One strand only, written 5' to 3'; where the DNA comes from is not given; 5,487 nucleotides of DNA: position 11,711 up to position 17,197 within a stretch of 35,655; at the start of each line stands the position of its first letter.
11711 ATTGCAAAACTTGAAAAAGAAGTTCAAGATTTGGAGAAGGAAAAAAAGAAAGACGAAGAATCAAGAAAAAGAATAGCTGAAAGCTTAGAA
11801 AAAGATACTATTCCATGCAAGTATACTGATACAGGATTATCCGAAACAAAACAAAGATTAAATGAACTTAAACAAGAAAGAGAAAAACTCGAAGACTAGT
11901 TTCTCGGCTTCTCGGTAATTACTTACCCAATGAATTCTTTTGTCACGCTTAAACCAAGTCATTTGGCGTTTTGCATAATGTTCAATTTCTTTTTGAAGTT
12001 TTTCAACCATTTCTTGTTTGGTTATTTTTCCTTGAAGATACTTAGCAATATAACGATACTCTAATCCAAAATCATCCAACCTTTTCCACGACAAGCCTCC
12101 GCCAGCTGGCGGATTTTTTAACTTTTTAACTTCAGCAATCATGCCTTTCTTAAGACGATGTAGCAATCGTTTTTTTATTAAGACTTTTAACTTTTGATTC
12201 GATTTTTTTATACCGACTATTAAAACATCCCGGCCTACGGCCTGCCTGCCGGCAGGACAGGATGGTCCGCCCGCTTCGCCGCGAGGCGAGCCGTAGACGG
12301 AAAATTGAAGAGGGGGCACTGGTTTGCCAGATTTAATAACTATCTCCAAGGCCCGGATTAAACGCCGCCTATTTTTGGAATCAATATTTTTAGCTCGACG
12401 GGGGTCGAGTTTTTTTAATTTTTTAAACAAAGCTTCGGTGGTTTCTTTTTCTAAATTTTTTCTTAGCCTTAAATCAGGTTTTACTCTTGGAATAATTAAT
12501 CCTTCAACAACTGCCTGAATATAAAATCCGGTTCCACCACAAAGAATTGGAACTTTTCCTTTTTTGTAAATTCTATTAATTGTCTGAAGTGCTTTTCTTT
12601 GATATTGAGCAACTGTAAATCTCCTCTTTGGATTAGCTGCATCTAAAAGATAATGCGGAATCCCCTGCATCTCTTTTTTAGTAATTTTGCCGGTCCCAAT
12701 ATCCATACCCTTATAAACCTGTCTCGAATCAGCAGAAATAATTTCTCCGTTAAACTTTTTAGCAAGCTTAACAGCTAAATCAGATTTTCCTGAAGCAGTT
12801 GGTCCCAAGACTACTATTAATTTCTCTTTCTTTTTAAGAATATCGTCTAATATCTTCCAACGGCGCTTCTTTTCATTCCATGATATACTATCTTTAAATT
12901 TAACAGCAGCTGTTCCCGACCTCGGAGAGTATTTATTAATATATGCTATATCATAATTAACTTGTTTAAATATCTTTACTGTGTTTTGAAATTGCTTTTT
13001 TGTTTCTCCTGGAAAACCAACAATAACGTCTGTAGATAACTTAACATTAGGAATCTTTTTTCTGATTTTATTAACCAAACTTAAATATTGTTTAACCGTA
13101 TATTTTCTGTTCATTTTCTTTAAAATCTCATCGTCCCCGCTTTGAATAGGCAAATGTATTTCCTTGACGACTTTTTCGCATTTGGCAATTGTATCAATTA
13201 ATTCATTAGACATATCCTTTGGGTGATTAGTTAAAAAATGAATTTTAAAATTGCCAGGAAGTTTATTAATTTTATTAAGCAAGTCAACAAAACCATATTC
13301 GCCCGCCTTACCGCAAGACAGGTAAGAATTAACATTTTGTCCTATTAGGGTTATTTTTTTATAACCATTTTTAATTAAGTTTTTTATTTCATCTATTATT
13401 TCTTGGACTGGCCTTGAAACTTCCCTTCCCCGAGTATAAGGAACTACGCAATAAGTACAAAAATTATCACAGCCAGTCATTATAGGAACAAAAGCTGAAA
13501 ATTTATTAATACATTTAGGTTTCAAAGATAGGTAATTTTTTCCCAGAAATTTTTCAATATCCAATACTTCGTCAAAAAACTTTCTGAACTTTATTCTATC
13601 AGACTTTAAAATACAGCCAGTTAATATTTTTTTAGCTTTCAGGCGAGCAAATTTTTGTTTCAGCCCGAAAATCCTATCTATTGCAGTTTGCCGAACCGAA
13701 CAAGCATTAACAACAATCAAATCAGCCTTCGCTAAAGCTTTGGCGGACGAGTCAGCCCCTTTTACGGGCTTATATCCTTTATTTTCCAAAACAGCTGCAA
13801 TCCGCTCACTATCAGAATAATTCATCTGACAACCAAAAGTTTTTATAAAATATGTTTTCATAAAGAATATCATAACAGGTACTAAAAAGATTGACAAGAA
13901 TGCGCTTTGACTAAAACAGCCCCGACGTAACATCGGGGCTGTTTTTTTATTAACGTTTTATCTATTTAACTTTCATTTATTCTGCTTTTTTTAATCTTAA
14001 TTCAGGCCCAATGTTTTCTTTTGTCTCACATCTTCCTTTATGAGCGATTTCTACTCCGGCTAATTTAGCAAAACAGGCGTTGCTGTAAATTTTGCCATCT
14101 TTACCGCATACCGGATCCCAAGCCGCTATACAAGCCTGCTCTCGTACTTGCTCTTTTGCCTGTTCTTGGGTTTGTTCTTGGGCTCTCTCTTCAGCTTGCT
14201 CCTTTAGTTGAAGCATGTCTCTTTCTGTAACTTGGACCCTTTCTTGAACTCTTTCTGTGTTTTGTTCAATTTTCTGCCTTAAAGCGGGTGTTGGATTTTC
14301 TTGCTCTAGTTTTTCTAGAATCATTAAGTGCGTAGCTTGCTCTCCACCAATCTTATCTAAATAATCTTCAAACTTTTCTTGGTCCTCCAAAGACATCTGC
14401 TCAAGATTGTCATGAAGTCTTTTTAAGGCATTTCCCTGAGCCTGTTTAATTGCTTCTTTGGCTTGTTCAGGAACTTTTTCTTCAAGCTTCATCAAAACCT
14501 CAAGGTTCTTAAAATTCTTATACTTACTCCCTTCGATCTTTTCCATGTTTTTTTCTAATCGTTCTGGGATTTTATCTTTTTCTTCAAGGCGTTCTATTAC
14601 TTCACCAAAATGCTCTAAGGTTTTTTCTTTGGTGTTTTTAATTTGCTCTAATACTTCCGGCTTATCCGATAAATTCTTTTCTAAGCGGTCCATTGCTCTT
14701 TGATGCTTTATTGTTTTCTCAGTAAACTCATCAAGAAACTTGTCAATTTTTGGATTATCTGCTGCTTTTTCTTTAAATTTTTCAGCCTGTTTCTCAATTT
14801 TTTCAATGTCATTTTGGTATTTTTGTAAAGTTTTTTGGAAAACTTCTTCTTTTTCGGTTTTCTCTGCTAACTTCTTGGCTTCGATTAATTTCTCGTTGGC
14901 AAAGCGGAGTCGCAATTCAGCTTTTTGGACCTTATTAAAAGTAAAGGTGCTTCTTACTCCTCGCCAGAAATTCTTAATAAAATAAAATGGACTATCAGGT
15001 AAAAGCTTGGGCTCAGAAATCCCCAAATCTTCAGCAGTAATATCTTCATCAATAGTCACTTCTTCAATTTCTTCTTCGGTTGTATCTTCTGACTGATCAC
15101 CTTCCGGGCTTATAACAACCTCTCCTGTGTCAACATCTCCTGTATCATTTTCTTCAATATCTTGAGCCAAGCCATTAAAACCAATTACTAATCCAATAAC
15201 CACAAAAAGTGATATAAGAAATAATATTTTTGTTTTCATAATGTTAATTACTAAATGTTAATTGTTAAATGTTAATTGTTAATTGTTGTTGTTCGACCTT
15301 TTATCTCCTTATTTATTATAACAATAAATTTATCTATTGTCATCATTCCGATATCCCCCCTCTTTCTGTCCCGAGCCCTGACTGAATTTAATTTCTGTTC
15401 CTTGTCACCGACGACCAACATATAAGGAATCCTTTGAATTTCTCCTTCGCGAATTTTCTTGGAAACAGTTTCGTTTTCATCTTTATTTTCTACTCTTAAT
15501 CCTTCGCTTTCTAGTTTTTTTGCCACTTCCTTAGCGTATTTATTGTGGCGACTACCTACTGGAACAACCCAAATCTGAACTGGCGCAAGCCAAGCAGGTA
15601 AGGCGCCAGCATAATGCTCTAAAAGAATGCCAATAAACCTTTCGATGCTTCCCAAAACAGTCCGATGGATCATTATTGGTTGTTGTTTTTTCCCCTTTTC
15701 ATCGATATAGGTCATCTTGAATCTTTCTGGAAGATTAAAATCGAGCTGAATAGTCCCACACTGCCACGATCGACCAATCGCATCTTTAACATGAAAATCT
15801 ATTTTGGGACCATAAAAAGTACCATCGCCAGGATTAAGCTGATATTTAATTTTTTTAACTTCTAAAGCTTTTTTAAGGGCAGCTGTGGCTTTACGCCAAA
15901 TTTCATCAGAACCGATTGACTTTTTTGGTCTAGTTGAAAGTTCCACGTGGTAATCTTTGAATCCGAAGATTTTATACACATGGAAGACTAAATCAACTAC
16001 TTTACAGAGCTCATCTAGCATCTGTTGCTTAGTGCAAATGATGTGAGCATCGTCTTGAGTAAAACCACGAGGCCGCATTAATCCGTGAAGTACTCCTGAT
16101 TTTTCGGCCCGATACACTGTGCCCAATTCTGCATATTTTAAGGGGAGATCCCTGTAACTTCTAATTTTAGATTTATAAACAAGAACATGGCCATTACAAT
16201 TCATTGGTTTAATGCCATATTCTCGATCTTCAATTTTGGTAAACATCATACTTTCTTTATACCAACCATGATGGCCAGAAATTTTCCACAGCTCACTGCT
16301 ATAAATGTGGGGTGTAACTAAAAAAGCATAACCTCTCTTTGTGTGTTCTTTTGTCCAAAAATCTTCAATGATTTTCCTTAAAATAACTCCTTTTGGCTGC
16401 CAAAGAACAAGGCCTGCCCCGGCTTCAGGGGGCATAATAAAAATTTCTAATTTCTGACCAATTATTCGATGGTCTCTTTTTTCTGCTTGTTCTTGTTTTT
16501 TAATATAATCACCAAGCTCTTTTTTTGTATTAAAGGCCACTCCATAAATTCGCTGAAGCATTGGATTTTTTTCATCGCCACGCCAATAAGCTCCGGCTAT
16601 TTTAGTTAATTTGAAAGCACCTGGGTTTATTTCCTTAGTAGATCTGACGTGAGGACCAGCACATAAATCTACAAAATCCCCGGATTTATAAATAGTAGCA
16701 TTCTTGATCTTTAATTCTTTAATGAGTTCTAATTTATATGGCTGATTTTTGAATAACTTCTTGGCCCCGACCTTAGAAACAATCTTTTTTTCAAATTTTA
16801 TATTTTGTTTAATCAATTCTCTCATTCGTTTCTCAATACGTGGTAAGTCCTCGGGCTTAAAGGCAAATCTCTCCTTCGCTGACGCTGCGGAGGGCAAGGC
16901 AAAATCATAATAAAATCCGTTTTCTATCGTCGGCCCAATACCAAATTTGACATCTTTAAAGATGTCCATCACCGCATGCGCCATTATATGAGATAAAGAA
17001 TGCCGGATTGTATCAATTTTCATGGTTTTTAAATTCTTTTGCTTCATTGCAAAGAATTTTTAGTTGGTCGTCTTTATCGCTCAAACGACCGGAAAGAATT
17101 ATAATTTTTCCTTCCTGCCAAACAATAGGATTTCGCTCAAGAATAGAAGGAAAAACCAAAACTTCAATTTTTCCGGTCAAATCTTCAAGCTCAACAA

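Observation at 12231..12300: Composite copy of the GC-rich palindromic element inside the MiaA half of the fusion gene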

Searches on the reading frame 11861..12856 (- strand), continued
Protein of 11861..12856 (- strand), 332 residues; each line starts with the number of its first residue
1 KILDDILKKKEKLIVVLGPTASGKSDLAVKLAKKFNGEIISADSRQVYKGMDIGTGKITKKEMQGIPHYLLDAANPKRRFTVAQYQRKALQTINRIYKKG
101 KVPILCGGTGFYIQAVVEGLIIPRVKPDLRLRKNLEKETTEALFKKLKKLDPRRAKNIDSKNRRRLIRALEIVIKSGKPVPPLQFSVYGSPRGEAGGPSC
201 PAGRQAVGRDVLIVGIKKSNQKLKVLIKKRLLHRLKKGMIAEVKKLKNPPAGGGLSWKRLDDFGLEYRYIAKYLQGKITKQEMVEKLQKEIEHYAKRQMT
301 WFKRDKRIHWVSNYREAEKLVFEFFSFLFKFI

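Call 66: predict_structure(alignment_id=A1)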
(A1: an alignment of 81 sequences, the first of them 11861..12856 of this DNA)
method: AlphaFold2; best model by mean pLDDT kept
length: 332 residues; sequences in the alignment: 81
mean_pLDDT: 81.7   pTM: 0.77
mean pLDDT of the five models: 81.7, 79.6, 79.0, 78.6, 77.1
residues with pLDDT >= 90: 152; 70-90: 114; 50-70: 38; < 50: 28
segments of 3 or more residues with pLDDT < 50: 188-206, 328-332
pLDDT, mean of each block of 10 residues (from residue 1): 53 91 93 95 58 66 89 63 84 91 86 81 78 93 97 91 91 91 62 40 51 92 94 90 84 79 83 95 95 89 88 96 74 40
secondary structure, 60 per line:
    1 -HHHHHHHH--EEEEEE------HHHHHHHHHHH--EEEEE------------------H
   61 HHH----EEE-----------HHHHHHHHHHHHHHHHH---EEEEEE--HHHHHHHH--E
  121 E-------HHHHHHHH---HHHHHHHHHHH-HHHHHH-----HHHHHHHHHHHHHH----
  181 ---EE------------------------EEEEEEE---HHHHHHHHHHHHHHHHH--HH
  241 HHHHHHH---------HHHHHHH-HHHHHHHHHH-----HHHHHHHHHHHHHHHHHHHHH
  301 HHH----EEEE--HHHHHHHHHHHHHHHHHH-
elements in order: H2-9 E12-17 H24-34 E37-41 H60-63 E68-70 H82-98 E102-107 H110-117 H129-136 H140-150 H152-157 H163-176 E210-216 H220-236 H239-247 H257-263 H265-274 H280-303 E308-311 H314-331
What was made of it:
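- AlphaFold gives pLDDT below 50 for residues 188-206 only, with a confident fold elsewhere (call 66).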

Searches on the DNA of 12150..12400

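Call 33: search_rna_families(source=window, start=12150, end=12400, threshold=evalue, max_evalue=10)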
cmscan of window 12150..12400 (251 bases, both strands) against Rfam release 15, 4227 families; matches with E-value up to 10: 3.
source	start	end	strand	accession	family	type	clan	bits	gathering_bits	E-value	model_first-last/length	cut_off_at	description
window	12274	12344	+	RF02931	Bacilli-1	Gene; sRNA;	-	17.6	55.6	0.11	1-65/65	no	Bacilli-1 RNA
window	12328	12379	-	RF01078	PK-PYVV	Cis-reg;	-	13.4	65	5.9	1-58/58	no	3'-terminal pseudoknot in PYVV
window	12158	12236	-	RF01444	S_pombe_snR92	Gene; snRNA; snoRNA; HACA-box;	-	12.3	80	5.1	1-144/144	no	small nucleolar RNA snR92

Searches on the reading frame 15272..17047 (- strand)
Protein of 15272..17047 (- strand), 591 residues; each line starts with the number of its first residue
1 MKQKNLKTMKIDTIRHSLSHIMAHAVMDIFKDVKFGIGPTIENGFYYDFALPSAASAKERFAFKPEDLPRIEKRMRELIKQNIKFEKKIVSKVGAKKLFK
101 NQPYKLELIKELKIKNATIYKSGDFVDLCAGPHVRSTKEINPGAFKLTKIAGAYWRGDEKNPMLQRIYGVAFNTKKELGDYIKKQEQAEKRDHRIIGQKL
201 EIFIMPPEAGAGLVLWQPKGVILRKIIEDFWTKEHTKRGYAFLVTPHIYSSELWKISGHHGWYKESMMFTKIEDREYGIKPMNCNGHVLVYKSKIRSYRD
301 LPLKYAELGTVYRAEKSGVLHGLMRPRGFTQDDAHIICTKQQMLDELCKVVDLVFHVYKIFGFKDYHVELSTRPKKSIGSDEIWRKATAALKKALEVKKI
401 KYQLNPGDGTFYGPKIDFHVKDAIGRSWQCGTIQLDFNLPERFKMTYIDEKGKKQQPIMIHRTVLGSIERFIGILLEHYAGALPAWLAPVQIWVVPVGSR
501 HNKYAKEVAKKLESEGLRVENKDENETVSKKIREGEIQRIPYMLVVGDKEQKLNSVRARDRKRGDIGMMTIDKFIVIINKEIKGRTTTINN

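Call 12: search_protein_families(library=pfam, proteins=[window:15272-17047:-])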
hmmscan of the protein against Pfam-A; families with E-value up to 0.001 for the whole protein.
window:15272-17047:- (591 aa): 3 families
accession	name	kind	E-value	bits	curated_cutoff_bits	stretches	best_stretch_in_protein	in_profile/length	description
PF00587.30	tRNA-synt_2b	-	1.2e-51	175.7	29.3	1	273-479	7-179/179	tRNA synthetase class II core domain (G, H, P, S and T)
PF03129.25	HGTP_anticodon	-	1e-20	74.1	21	1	491-580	1-93/94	Anticodon binding domain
PF07973.19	tRNA_SAD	-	4.3e-16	59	24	1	118-168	2-44/44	Threonyl and Alanyl tRNA synthetase second additional domain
